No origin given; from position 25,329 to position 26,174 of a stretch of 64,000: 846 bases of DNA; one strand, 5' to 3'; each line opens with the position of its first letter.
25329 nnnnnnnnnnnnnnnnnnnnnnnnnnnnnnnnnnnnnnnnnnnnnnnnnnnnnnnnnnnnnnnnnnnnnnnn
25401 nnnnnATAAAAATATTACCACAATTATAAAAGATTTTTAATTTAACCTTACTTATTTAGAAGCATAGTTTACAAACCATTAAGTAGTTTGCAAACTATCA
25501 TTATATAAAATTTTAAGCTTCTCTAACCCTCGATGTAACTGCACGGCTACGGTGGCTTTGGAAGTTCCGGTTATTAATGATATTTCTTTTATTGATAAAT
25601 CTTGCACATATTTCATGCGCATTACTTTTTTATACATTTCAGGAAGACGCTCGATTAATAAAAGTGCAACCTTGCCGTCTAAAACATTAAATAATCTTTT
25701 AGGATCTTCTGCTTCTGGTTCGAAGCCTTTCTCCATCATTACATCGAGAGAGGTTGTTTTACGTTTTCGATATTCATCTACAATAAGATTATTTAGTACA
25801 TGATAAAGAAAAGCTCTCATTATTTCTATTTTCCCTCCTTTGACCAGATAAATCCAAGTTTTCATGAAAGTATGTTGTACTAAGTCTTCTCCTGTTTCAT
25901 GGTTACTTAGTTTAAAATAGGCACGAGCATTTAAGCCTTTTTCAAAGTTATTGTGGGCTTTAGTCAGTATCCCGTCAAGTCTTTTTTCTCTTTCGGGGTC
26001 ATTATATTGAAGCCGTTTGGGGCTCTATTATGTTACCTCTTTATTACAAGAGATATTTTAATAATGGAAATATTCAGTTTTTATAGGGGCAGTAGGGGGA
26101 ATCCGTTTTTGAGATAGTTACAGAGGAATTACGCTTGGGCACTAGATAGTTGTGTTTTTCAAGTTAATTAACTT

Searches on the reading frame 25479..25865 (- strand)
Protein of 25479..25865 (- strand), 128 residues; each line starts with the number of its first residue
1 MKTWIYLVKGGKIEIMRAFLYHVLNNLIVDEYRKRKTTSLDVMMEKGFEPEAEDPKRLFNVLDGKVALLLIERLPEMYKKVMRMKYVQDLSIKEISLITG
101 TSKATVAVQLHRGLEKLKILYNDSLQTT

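Call 94: search_protein_families(library=pfam, proteins=[window:25479-25865:-], max_evalue=0.0001)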
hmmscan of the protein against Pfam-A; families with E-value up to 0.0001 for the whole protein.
window:25479-25865:- (128 aa): 2 families
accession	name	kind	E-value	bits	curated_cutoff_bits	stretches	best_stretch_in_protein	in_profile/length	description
PF08281.18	Sigma70_r4_2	-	7.5e-14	51.6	25.7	1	68-117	5-54/54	Sigma-70, region 4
PF04545.22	Sigma70_r4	-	1.3e-06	28.3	24.1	1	71-118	2-49/50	Sigma-70, region 4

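Call 99: find_encoding_contigs(protein=window:25479-25865:-, flank=3000, max_places=4)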
Protein window:25479-25865:- (128 aa): 2 contigs read that carry it; 2 places shown.
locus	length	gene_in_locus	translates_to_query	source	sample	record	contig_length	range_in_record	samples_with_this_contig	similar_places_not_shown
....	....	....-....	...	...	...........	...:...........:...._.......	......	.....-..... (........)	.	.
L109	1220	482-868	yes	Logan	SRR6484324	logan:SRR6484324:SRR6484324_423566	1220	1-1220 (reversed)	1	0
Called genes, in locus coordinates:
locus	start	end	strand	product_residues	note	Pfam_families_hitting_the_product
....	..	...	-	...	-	-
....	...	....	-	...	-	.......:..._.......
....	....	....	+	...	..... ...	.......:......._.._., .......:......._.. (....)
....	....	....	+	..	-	-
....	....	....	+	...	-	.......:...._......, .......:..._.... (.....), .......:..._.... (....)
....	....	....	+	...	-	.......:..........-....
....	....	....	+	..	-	-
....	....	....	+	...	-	-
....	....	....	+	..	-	-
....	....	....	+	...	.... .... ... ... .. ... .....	-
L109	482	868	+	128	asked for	PF08281:Sigma70_r4_2, PF04545:Sigma70_r4 (weak)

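Call 101: search_protein_families(library=ncbifam, proteins=[window:25479-25865:-], max_evalue=0.001)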
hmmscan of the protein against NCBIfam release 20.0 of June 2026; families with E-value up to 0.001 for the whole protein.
window:25479-25865:- (128 aa): 47 families (the best 25 are shown)
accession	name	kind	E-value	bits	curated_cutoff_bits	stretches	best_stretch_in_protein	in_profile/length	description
NF058625.1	sigma_PG0214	equivalog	8.5e-15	54.9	130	1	2-121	41-161/170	GFO_1088 family ECF-type sigma factor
TIGR02950.1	SigM_subfam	subfamily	1.6e-13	50.8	147.95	1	14-121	48-158/159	RNA polymerase sigma factor, SigM family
NF053879.1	RNAPolSigSigVBac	equivalog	5.3e-13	48.9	190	1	12-123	51-157/160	RNA polymerase sigma factor SigV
TIGR02937.1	sigma70-ECF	superfamily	8.8e-13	48.2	42.9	1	17-118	53-162/165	sigma-70 family RNA polymerase sigma factor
NF007223.0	PRK09641.1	equivalog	1.2e-12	48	209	1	17-118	70-181/187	RNA polymerase sigma factor SigW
TIGR02985.1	Sig70_bacteroi1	subfamily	2.3e-12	47.5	126.4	1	14-118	50-159/162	RNA polymerase sigma-70 factor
TIGR02948.1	SigW_bacill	equivalog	1.5e-11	44.7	243.1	1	18-118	71-181/187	RNA polymerase sigma factor SigW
TIGR02983.1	SigE-fam_strep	subfamily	3e-11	43.5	141.55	1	17-120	58-157/162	SigE family RNA polymerase sigma factor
NF007215.0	PRK09637.1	equivalog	1.2e-10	41.7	212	1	15-120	51-153/181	RNA polymerase sigma factor SigZ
NF009166.1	PRK12513.1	equivalog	3.1e-10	40.1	206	1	17-121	74-186/193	RNA polymerase sigma factor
TIGR02959.1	SigZ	equivalog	1.8e-09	37.7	168.65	1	14-121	44-148/170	RNA polymerase sigma factor SigZ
TIGR02952.1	Sig70_famx2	equivalog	2.4e-09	37.3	206.45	1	16-118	63-167/170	ECF subfamily RNA polymerase sigma factor, BldN family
TIGR02984.1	Sig-70_plancto1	subfamily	2.4e-08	33.8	183.75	1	71-119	138-186/189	RNA polymerase sigma-70 factor, Planctomycetaceae-specific subfamily 1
TIGR02954.1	Sig70_famx3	hypoth_equivalog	7.6e-08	32.3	188.5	1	69-120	115-166/170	RNA polymerase sigma-70 factor, TIGR02954 family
NF009193.0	PRK12541.1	equivalog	7.9e-08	32.7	171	1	12-118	51-157/161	RNA polymerase sigma factor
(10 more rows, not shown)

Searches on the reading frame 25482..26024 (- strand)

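Call 98: search_protein_families(library=pfam, proteins=[window:25482-26024:-], max_evalue=0.01)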
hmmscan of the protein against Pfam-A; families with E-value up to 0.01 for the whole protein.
seq(181 aa): 3 families
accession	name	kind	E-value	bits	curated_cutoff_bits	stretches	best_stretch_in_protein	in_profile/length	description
PF08281.18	Sigma70_r4_2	-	7.8e-14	51.5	25.7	1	122-170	6-54/54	Sigma-70, region 4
PF04545.22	Sigma70_r4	-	2e-06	27.6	24.1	1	124-171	2-49/50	Sigma-70, region 4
PF04542.20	Sigma70_r2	-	1.5e-05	25.1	24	1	35-89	13-69/71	Sigma-70 region 2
